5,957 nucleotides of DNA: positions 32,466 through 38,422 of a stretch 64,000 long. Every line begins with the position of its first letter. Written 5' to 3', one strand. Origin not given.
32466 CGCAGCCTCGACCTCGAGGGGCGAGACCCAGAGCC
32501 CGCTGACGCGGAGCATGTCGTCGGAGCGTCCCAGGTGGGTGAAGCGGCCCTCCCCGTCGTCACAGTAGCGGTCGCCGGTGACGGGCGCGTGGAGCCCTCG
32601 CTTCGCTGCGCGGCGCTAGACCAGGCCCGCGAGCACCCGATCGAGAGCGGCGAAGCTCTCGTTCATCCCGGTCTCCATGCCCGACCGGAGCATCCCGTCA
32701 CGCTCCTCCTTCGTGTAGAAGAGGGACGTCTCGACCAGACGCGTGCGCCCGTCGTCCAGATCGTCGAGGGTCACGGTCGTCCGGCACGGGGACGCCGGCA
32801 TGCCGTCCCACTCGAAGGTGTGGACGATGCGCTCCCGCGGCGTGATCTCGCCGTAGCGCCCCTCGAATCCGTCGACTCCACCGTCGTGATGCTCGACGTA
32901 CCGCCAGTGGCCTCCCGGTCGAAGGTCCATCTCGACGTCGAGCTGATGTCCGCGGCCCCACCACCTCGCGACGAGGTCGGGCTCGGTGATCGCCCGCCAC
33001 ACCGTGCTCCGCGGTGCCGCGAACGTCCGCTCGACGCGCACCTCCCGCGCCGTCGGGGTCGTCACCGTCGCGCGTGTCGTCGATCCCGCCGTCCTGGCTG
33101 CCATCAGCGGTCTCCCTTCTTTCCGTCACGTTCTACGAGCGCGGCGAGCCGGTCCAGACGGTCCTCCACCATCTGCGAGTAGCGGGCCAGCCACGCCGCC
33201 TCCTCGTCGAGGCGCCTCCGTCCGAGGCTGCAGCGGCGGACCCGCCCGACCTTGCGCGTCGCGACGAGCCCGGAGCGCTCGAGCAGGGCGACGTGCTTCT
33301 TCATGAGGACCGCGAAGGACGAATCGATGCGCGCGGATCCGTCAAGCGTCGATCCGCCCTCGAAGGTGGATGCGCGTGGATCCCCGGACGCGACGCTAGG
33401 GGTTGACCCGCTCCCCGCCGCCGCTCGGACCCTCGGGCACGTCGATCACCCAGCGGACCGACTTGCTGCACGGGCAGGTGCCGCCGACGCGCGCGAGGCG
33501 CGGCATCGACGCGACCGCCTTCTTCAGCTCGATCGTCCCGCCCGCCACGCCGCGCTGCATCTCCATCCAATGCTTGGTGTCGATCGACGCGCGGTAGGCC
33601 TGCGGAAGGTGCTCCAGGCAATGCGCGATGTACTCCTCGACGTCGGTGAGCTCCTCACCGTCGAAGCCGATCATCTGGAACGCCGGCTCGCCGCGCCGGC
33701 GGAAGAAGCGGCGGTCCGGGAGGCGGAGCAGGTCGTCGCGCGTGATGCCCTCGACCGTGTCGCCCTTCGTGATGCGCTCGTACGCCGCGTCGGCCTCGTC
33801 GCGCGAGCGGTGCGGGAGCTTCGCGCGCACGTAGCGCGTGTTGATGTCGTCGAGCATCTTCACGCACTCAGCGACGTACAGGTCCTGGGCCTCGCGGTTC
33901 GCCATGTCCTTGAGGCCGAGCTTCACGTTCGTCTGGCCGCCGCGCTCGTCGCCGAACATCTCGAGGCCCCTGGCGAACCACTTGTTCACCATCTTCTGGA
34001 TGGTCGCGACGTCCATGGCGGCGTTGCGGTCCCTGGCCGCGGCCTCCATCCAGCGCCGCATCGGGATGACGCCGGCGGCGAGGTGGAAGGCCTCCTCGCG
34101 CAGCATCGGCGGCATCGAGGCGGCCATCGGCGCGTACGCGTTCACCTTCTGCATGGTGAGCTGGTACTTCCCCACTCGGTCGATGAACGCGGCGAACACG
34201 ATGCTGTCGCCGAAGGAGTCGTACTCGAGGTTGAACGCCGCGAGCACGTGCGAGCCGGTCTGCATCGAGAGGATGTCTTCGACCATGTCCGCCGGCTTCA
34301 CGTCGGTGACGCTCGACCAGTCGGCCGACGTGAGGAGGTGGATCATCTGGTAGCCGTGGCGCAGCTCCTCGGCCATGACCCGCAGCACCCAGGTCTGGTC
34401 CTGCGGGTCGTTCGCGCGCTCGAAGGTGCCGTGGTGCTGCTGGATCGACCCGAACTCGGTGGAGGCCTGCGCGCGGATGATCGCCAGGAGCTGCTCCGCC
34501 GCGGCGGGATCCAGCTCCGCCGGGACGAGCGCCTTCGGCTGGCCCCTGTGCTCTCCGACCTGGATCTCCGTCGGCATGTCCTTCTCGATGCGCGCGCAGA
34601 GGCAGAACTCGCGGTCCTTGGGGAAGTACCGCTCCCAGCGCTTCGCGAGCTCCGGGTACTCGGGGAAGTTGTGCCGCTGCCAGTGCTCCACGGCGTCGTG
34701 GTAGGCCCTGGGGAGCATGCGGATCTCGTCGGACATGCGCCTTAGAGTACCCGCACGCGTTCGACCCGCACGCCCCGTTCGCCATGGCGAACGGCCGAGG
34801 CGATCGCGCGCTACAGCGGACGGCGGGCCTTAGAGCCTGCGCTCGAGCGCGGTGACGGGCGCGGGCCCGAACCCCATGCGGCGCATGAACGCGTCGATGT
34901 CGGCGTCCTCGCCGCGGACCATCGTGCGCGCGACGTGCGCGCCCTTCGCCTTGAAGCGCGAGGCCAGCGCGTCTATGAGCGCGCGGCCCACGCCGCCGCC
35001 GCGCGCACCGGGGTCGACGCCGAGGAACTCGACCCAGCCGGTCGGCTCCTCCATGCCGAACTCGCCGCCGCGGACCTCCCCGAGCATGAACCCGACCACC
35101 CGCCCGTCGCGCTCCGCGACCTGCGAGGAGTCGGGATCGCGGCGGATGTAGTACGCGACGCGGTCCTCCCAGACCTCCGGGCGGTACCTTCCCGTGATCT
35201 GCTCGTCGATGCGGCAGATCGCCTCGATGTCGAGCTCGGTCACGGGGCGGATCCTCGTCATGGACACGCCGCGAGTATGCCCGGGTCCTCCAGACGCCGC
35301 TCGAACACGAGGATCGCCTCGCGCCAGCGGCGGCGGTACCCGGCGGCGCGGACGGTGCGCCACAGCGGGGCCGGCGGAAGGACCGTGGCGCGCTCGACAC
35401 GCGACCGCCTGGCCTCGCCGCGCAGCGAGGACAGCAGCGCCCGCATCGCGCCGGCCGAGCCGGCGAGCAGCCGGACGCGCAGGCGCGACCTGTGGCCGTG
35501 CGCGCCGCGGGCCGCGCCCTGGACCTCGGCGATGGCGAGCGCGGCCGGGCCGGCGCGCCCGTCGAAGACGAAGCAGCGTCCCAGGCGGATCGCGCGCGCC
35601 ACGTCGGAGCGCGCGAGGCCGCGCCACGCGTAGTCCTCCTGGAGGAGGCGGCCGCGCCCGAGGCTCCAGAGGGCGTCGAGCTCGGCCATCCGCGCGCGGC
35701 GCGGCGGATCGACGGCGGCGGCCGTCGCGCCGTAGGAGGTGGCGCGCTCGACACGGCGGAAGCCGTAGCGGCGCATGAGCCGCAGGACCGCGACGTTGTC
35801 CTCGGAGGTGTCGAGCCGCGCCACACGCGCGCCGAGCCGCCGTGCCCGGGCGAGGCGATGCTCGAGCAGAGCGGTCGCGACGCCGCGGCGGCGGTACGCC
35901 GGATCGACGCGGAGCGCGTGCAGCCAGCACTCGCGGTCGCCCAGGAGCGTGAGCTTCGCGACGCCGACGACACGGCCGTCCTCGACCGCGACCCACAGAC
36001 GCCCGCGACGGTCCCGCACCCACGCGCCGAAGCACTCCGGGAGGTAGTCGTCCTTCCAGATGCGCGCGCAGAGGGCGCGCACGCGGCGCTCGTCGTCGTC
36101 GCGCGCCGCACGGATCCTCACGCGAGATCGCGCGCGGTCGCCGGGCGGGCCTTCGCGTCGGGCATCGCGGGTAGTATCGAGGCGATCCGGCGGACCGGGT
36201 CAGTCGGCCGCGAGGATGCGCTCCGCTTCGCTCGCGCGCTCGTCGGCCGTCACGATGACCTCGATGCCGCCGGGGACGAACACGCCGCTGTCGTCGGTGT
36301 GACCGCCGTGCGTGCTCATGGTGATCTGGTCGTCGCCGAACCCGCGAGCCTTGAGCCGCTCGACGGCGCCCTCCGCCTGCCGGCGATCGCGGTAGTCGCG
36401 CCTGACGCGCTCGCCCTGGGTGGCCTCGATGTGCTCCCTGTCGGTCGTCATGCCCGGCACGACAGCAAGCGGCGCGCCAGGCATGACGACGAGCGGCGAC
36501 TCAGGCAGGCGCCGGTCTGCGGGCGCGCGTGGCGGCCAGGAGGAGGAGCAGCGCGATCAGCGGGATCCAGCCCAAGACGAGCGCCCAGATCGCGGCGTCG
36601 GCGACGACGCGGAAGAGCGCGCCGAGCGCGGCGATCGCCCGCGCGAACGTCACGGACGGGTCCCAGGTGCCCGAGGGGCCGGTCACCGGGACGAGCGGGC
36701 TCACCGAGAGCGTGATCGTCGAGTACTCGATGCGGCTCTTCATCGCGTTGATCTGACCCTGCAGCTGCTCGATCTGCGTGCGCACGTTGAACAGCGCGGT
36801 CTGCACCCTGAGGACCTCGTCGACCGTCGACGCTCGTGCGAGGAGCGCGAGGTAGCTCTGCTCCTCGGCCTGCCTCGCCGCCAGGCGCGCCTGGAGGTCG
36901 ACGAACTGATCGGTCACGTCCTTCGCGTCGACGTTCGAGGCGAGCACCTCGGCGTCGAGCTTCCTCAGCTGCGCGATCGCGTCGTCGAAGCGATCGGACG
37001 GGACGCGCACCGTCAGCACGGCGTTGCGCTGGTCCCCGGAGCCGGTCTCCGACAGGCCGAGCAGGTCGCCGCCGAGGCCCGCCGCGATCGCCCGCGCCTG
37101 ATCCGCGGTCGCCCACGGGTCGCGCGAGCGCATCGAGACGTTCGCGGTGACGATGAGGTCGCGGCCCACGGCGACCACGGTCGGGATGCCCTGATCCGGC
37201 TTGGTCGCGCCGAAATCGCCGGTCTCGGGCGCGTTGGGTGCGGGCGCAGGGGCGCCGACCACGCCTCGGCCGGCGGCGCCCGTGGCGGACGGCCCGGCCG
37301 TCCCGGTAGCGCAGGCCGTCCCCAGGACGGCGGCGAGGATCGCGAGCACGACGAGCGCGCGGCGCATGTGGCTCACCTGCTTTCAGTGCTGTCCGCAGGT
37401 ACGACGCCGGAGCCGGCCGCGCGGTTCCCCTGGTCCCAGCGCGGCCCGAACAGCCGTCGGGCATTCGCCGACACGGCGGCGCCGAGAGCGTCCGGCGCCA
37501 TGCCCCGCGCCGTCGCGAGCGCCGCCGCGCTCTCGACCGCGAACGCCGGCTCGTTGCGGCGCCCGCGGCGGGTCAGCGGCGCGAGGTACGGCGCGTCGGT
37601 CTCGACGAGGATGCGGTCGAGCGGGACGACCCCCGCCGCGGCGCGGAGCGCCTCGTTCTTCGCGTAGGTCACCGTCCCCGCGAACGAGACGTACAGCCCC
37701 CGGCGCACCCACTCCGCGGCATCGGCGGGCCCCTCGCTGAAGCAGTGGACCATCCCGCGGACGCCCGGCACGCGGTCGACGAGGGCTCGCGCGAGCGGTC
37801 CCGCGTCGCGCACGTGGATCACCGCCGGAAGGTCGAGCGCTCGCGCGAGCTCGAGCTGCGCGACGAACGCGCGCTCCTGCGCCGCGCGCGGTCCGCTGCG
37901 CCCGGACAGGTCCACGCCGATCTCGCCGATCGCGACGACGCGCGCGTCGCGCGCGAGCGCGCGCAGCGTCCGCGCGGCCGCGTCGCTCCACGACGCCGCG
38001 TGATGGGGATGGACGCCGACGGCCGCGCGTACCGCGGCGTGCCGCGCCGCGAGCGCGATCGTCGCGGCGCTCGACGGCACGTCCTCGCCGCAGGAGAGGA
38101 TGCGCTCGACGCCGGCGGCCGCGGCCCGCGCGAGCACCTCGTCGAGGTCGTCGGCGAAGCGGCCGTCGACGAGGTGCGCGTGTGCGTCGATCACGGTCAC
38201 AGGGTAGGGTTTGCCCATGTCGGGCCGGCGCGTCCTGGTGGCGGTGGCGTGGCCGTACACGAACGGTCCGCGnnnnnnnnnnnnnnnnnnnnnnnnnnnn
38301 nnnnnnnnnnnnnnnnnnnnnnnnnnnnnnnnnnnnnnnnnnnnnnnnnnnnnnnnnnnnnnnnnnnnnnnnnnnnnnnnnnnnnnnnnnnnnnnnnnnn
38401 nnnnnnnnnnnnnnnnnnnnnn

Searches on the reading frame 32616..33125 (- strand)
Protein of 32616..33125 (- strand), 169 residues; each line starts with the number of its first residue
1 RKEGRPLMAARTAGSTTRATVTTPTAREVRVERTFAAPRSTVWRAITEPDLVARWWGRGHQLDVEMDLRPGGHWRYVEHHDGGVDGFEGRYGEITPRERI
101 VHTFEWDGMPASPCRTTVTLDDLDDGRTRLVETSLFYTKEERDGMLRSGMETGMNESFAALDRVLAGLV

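Call 20: search_protein_families(library=pfam, proteins=[window:32616-33125:-])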
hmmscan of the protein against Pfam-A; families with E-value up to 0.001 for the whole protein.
window:32616-33125:- (169 aa): 2 families
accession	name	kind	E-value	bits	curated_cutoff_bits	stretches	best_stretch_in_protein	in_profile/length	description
PF08327.17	AHSA1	-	4.7e-26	91.9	22.1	1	37-165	2-124/125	Activator of Hsp90 ATPase homolog 1-like protein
PF10604.15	Polyketide_cyc2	-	7.5e-10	39.7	27.4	1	28-165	3-141/142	Polyketide cyclase / dehydrase and lipid transport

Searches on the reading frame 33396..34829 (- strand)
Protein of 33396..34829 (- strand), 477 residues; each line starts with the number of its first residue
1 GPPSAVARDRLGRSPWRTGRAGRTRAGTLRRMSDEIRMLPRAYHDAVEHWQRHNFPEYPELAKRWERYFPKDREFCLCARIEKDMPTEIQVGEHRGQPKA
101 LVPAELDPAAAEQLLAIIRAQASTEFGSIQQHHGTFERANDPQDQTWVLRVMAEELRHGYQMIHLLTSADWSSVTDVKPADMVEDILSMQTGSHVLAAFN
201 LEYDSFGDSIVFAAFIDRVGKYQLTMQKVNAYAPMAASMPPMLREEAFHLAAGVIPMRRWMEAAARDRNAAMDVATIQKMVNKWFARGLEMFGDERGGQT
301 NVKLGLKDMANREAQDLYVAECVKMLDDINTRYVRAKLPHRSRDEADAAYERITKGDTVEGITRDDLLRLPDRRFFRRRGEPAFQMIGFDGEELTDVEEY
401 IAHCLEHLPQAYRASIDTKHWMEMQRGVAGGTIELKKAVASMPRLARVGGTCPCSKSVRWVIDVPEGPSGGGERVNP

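Call 20: search_protein_families(library=pfam, proteins=[window:33396-34829:-])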
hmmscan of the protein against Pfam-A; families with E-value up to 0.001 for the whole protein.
window:33396-34829:- (477 aa): 1 family
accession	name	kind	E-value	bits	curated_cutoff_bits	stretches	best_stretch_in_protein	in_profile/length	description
PF05138.18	PaaA_PaaC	-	3.6e-08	33.4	28.5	1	195-330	94-222/263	Phenylacetic acid catabolic protein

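Call 22: search_protein_families(library=ncbifam, proteins=[window:33396-34829:-], max_evalue=1e-8)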
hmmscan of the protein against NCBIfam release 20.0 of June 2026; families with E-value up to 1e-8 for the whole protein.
window:33396-34829:- (477 aa): 1 family
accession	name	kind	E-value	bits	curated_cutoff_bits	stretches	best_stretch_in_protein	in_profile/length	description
TIGR03225.1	benzo_boxB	equivalog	1.1e-14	54.1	499.1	1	86-299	83-305/471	benzoyl-CoA 2,3-epoxidase subunit BoxB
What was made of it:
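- Tried and rejected: The gene at 33396-34829 is only a distant BoxB-like di-iron protein, at 54 bits against a cut-off of 499 (call 22).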

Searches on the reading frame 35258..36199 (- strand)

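Call 20: search_protein_families(library=pfam, proteins=[window:35258-36199:-])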
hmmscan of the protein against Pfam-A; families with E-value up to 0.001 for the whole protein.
window:35258-36199:- (313 aa): 7 families
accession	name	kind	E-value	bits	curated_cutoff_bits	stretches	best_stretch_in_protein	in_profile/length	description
PF00583.31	Acetyltransf_1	-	1.1e-20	74.4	20.7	1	47-147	15-116/116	Acetyltransferase (GNAT) family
PF13508.13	Acetyltransf_7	-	1.3e-13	51.5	27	1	65-148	2-83/84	Acetyltransferase (GNAT) domain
PF13673.13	Acetyltransf_10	-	3.7e-09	37.1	23.6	1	56-153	21-113/128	Acetyltransferase (GNAT) domain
PF13527.13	Acetyltransf_9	-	4.2e-07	30.5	25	0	98-147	80-124/127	Acetyltransferase (GNAT) domain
PF13302.13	Acetyltransf_3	-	6.7e-07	30.5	25.4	1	50-148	30-138/138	Acetyltransferase (GNAT) domain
PF13480.13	Acetyltransf_6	-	6.3e-05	23.6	22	1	39-126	43-131/143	Acetyltransferase (GNAT) domain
PF14542.12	Acetyltransf_CG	-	9.3e-05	22.9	30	1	71-126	5-60/80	GCN5-related N-acetyl-transferase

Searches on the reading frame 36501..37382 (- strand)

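Call 20: search_protein_families(library=pfam, proteins=[window:36501-37382:-])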
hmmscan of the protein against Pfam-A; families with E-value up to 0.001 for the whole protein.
window:36501-37382:- (293 aa): 1 family
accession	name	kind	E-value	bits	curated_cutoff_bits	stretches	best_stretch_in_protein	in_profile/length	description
PF14257.11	DUF4349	-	1.4e-48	165.6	27.7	1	74-282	1-210/213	Domain of unknown function (DUF4349)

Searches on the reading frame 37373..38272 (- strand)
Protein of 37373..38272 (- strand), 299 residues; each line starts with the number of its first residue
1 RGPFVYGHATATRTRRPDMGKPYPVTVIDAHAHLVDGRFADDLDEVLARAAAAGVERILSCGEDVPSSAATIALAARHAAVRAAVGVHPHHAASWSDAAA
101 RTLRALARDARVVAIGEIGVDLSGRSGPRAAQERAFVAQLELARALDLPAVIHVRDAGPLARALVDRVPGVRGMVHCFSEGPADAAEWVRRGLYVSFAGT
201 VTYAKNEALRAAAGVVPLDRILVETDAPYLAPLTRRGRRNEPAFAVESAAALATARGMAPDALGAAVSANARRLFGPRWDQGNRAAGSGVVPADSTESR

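Call 20: search_protein_families(library=pfam, proteins=[window:37373-38272:-])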
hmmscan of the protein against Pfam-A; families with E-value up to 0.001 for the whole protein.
window:37373-38272:- (299 aa): 1 family
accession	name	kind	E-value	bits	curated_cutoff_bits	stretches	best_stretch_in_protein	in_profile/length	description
PF01026.27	TatD_DNase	-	1.2e-69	234.9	27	1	28-276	1-253/253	TatD related DNase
